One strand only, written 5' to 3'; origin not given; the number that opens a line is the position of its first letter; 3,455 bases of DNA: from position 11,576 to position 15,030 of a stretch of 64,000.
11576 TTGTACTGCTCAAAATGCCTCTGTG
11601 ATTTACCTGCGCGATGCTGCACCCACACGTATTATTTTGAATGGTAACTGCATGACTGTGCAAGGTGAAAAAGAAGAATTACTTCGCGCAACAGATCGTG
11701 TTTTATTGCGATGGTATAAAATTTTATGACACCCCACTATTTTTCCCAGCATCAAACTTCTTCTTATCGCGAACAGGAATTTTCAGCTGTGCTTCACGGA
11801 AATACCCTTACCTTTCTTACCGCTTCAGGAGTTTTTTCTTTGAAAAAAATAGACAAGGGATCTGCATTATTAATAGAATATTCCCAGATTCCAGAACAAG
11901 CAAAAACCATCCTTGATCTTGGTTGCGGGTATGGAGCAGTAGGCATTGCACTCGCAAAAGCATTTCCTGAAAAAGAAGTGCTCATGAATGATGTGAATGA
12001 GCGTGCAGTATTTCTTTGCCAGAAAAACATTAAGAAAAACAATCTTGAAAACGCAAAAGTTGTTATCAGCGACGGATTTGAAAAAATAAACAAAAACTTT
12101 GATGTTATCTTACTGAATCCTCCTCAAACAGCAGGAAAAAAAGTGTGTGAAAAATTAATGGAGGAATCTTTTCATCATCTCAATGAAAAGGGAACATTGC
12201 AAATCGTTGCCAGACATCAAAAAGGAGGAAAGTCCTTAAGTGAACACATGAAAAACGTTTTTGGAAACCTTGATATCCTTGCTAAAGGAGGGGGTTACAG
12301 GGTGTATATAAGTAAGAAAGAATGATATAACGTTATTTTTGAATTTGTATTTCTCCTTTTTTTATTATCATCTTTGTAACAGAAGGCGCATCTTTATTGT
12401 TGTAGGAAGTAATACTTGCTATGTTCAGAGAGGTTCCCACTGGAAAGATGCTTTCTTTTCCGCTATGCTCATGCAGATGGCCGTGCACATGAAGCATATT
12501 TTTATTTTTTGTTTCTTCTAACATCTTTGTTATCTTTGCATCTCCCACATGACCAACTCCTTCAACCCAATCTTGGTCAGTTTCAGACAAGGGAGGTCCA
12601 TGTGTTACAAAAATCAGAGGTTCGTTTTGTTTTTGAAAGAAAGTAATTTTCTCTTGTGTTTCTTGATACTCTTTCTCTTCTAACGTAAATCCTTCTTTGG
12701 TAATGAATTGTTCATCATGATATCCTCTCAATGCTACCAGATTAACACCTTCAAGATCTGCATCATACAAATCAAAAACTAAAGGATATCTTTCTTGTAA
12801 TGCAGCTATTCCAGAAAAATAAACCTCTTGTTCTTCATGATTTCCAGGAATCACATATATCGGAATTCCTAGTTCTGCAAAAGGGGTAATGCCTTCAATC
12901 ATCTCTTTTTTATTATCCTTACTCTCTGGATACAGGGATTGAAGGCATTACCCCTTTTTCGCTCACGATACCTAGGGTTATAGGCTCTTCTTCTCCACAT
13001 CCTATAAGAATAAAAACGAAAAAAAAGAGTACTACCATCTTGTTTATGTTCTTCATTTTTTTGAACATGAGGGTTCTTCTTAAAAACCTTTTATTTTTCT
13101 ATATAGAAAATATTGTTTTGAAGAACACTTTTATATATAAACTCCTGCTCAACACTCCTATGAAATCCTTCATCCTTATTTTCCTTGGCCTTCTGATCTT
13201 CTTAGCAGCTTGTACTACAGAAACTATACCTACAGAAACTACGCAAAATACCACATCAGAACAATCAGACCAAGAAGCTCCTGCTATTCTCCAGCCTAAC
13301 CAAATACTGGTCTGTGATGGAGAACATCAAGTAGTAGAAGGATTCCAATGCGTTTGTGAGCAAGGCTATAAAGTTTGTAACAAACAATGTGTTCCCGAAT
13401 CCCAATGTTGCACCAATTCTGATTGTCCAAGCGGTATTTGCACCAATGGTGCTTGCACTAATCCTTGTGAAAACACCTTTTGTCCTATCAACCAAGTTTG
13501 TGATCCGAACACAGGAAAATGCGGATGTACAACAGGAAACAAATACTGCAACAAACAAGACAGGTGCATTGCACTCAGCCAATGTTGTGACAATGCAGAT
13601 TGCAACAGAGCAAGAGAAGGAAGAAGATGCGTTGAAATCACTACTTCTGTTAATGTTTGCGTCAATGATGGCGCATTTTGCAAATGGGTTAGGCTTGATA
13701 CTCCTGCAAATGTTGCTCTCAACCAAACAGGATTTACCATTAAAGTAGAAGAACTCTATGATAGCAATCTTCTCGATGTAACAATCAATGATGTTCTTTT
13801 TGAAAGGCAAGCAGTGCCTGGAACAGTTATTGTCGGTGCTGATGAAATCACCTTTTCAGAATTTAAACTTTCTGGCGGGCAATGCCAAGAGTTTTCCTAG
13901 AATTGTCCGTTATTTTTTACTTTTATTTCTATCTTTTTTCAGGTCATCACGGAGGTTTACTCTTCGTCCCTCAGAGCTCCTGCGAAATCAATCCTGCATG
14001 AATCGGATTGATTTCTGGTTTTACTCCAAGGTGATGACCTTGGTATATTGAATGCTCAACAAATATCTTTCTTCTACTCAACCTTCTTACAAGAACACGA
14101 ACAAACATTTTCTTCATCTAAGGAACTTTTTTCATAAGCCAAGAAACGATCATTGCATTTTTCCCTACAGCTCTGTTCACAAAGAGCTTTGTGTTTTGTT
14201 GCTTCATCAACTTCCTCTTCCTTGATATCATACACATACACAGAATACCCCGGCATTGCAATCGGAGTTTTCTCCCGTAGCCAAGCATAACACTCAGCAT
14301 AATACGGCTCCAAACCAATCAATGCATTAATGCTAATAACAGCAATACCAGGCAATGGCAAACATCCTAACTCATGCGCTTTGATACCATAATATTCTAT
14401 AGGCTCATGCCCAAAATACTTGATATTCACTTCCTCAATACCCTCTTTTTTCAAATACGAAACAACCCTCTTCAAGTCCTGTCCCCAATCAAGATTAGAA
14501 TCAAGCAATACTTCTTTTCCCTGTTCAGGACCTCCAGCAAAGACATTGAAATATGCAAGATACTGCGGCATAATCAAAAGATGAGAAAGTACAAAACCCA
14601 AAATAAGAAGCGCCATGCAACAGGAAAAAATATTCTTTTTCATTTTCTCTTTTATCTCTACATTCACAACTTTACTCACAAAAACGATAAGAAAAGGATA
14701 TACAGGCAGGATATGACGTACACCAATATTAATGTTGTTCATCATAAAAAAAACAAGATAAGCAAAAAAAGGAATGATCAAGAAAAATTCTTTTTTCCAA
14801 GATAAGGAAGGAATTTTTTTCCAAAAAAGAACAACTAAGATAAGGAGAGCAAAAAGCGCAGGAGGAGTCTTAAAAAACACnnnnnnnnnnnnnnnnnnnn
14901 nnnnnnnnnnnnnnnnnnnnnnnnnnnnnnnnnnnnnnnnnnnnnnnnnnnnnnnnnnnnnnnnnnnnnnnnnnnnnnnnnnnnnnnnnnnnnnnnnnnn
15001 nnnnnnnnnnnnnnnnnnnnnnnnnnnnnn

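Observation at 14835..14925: ArnT/PMT-type GT-C glycosyltransferase split by a frameshift in an A6 homopolymer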

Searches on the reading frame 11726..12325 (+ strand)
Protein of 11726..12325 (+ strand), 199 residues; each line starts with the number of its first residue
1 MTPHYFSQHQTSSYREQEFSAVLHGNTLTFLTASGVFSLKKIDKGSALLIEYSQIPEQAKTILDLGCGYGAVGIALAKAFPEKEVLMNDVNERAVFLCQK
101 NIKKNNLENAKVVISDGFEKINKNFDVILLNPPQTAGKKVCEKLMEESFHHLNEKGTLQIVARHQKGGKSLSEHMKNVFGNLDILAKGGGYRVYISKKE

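Call 23: search_protein_families(library=pfam, proteins=[window:11726-12325:+], max_evalue=0.0001)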
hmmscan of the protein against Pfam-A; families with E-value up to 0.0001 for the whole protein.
window:11726-12325:+ (199 aa): 15 families
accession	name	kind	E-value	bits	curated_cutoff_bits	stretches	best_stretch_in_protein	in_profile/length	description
PF05175.20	MTS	-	5.7e-45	153.4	23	1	28-194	2-169/170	Methyltransferase small domain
PF13847.12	Methyltransf_31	-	1.1e-12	48.3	27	1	58-163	3-111/145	Methyltransferase domain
PF13649.12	Methyltransf_25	-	4.6e-11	43.7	27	1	62-156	1-97/97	Methyltransferase domain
PF06325.19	PrmA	-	8.2e-10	39.1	22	1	53-160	156-258/296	Ribosomal protein L11 methyltransferase (PrmA)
PF02390.23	Methyltransf_4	-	9.3e-09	35.4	24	1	59-125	2-68/173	Putative methyltransferase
PF10294.15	Methyltransf_16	-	1.1e-08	35.5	21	1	56-113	44-101/174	Lysine methyltransferase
PF12847.13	Methyltransf_18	-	1.9e-08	34.9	27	1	56-129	12-87/151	Methyltransferase domain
PF03602.21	Cons_hypoth95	-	1.1e-07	32.2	24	1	58-158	41-148/182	Conserved hypothetical protein 95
PF08242.18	Methyltransf_12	-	4.1e-07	31.1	30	1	63-131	1-72/98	Methyltransferase domain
PF05958.17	tRNA_U5-meth_tr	-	5.9e-06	26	23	1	57-113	200-254/357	tRNA (Uracil-5-)-methyltransferase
PF02475.24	TRM5-TYW2_MTfase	-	8.9e-06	26.2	28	1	55-145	33-128/164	TRM5/TYW2 methyltransferase domain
PF02527.21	GidB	-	1e-05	25.4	27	1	56-129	46-120/184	rRNA small subunit methyltransferase G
PF02353.26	CMAS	-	1.6e-05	24.8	27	1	58-174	62-178/273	Mycolic acid cyclopropane synthetase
PF02005.22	TRM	-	3.7e-05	23.6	27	1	62-136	53-132/376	N2,N2-dimethylguanosine tRNA methyltransferase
PF01135.25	PCMT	-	4.9e-05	23.6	20.3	1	47-146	63-161/210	Protein-L-isoaspartate(D-aspartate) O-methyltransferase (PCMT)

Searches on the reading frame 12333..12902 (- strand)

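Call 6: search_protein_families(library=pfam, proteins=[window:12333-12902:-], max_evalue=0.01)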
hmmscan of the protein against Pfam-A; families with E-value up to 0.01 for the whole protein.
window:12333-12902:- (189 aa): 2 families
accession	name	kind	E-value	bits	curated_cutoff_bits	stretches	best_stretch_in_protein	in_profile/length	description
PF00149.33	Metallophos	-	2.5e-10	41.5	21.5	1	8-145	54-190/191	Calcineurin-like phosphoesterase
PF12850.12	Metallophos_2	-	0.0029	18.1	27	0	54-150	50-123/154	Calcineurin-like phosphoesterase superfamily domain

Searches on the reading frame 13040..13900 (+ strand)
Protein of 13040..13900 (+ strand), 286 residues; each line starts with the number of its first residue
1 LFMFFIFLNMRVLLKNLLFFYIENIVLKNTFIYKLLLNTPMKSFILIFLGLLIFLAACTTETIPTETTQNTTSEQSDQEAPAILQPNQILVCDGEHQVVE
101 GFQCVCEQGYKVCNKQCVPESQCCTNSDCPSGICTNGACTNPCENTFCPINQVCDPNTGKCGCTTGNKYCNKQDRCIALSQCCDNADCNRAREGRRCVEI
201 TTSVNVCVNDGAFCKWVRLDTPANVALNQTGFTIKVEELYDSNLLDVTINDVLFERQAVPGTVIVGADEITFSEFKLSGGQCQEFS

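Call 6: search_protein_families(library=pfam, proteins=[window:13040-13900:+], max_evalue=0.01)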
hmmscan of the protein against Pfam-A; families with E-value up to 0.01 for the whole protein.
window:13040-13900:+ (286 aa): 0 families

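Call 35: search_protein_families(library=ncbifam, proteins=[window:13040-13900:+], max_evalue=0.001)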
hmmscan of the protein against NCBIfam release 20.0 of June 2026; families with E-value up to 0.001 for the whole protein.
window:13040-13900:+ (286 aa): 0 families

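Call 49: find_encoding_contigs(protein=window:13160-13900:+, flank=4000, max_places=10)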
Protein window:13160-13900:+ (246 aa): 3 contigs read that carry it; 3 places shown.
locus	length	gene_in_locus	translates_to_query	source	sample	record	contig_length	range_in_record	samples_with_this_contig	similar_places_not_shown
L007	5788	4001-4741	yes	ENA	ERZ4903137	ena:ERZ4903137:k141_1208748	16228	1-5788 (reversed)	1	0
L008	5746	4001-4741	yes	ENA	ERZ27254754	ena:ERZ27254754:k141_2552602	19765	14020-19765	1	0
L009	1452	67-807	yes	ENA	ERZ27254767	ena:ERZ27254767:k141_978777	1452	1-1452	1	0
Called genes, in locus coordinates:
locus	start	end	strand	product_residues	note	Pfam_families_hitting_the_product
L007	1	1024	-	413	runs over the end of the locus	-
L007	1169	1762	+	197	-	-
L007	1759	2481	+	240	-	-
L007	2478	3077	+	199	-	PF02475:TRM5-TYW2_MTfase (weak), PF05175:MTS, PF10294:Methyltransf_16, PF03602:Cons_hypoth95, PF06325:PrmA, PF13847:Methyltransf_31, PF02390:Methyltransf_4, PF13649:Methyltransf_25, +6 more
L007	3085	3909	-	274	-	PF00149:Metallophos, PF12850:Metallophos_2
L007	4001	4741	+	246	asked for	-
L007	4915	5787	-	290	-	?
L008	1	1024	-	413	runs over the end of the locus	-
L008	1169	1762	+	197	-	-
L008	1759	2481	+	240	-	-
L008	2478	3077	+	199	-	PF02475:TRM5-TYW2_MTfase (weak), PF05175:MTS, PF10294:Methyltransf_16, PF03602:Cons_hypoth95, PF06325:PrmA, PF13847:Methyltransf_31, PF02390:Methyltransf_4, PF13649:Methyltransf_25, +6 more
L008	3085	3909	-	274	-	PF00149:Metallophos, PF12850:Metallophos_2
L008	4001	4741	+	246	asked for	-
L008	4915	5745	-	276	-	?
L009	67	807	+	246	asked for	-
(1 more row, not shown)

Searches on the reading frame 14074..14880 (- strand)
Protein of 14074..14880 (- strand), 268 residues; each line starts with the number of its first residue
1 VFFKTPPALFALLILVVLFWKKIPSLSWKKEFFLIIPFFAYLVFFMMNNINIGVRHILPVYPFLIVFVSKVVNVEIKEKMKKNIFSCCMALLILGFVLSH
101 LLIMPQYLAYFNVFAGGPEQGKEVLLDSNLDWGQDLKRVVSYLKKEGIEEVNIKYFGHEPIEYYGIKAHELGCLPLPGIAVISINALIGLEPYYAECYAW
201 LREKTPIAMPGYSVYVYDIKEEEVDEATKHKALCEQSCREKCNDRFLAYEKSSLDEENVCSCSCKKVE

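Call 6: search_protein_families(library=pfam, proteins=[window:14074-14880:-], max_evalue=0.01)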
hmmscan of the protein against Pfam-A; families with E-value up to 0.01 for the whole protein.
window:14074-14880:- (268 aa): 1 family
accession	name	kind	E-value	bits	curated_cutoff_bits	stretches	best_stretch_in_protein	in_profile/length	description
PF14897.12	EpsG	-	0.00012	21.8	30.1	1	9-106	224-317/326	EpsG family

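Call 35: search_protein_families(library=ncbifam, proteins=[P0123], max_evalue=0.001)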
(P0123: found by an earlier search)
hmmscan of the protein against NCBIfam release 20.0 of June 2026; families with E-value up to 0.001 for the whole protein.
P0123 (566 aa): 2 families
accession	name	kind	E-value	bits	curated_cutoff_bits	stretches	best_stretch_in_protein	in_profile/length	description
TIGR03663.1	TIGR03663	subfamily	0.00011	21.4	126.25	1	110-387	72-354/435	flippase activity-associated protein Agl23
NF045849.1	ICE_MMCAP2_0565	equivalog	0.00021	20.9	40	1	201-258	18-76/80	Mbov_0395 family pilin-like conjugal transfer protein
